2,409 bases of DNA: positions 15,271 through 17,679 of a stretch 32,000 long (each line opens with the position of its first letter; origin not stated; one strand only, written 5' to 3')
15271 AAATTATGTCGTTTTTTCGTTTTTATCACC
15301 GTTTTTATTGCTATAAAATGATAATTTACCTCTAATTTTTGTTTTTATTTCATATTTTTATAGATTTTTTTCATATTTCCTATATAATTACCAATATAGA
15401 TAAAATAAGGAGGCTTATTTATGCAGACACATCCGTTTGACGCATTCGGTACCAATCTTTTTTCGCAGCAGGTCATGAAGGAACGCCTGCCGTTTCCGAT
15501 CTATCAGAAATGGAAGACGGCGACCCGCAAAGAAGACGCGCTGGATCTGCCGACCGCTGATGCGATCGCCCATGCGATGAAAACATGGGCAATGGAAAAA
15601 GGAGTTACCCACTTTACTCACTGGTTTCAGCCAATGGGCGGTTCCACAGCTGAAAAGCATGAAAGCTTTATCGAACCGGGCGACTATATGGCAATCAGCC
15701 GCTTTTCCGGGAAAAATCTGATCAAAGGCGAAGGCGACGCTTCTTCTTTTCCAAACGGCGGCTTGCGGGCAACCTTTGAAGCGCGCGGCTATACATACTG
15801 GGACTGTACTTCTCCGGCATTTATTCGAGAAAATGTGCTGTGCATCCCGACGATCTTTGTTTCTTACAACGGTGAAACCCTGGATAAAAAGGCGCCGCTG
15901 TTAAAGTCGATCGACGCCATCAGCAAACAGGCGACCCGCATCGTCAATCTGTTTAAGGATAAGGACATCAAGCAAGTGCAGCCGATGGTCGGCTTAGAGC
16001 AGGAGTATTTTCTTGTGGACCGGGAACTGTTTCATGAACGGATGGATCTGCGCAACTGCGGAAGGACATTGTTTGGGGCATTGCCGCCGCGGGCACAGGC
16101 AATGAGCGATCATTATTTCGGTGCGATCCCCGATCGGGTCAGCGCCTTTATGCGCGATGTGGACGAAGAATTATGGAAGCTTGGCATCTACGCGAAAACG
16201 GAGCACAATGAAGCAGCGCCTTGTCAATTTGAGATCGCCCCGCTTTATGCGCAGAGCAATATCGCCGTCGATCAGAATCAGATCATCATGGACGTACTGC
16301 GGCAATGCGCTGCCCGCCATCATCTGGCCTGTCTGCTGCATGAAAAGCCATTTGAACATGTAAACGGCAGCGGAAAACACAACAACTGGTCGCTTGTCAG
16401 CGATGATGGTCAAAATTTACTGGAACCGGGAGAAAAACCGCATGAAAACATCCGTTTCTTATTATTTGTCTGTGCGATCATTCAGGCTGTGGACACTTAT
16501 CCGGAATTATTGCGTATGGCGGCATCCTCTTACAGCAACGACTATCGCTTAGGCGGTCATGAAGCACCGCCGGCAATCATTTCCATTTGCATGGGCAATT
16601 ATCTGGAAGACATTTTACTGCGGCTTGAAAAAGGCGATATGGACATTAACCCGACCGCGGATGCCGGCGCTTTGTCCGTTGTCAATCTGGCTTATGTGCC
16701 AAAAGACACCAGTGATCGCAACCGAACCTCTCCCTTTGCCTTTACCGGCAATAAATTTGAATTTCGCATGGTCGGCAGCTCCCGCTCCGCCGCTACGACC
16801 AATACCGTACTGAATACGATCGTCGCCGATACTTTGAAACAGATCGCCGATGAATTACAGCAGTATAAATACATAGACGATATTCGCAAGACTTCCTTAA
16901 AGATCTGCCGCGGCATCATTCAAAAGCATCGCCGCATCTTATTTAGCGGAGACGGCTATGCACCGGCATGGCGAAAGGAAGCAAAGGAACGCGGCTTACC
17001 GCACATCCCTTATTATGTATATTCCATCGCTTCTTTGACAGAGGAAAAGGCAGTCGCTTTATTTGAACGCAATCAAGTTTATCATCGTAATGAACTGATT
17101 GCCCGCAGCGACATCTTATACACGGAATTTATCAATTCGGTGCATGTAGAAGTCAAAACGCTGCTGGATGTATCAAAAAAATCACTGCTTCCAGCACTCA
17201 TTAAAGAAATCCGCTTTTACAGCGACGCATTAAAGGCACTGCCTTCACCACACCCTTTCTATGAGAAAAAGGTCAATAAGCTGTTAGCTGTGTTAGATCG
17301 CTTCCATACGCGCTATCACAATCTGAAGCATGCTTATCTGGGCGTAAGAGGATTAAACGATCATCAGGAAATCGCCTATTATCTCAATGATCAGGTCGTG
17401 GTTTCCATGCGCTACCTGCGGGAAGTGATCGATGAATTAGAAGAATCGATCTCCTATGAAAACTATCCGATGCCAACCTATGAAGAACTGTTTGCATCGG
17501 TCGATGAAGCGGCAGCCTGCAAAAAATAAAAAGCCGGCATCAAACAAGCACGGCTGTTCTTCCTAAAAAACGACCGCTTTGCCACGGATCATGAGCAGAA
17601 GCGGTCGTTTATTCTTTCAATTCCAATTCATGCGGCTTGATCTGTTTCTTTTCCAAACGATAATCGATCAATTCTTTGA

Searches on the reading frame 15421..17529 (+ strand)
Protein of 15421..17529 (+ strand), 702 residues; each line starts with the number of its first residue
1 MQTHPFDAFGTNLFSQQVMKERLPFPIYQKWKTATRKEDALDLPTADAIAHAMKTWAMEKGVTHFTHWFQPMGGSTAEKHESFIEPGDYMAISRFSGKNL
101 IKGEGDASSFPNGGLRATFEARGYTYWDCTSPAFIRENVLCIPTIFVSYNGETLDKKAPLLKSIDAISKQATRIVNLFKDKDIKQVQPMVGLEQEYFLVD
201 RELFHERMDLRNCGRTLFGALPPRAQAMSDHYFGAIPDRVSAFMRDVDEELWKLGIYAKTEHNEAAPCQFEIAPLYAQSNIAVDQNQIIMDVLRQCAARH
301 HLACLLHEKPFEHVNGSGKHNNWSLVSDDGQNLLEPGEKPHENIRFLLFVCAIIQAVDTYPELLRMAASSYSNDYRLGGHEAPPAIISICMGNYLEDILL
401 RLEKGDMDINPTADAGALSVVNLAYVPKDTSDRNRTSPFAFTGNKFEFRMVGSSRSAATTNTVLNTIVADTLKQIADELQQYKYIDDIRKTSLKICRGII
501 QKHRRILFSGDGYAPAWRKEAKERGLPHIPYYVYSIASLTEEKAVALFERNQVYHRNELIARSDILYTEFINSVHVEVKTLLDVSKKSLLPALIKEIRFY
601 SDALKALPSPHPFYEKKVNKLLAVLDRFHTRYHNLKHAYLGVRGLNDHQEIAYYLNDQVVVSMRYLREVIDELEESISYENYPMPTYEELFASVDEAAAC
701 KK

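Call 41: search_protein_families(library=pfam, proteins=[window:15421-17529:+], max_evalue=0.00001)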
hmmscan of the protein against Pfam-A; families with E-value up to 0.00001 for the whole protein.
window:15421-17529:+ (702 aa): 3 families
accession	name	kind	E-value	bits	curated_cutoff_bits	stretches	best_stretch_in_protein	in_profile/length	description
PF12437.13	GSIII_N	-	5.6e-73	244.3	25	1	7-163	3-160/160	Glutamine synthetase type III N terminal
PF18318.6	Gln-synt_C-ter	-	2.2e-27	95.6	22.7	1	494-597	4-107/118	Glutamine synthetase C-terminal domain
PF00120.29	Gln-synt_C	-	1.3e-20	74.2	24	1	171-371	8-202/344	Glutamine synthetase, catalytic domain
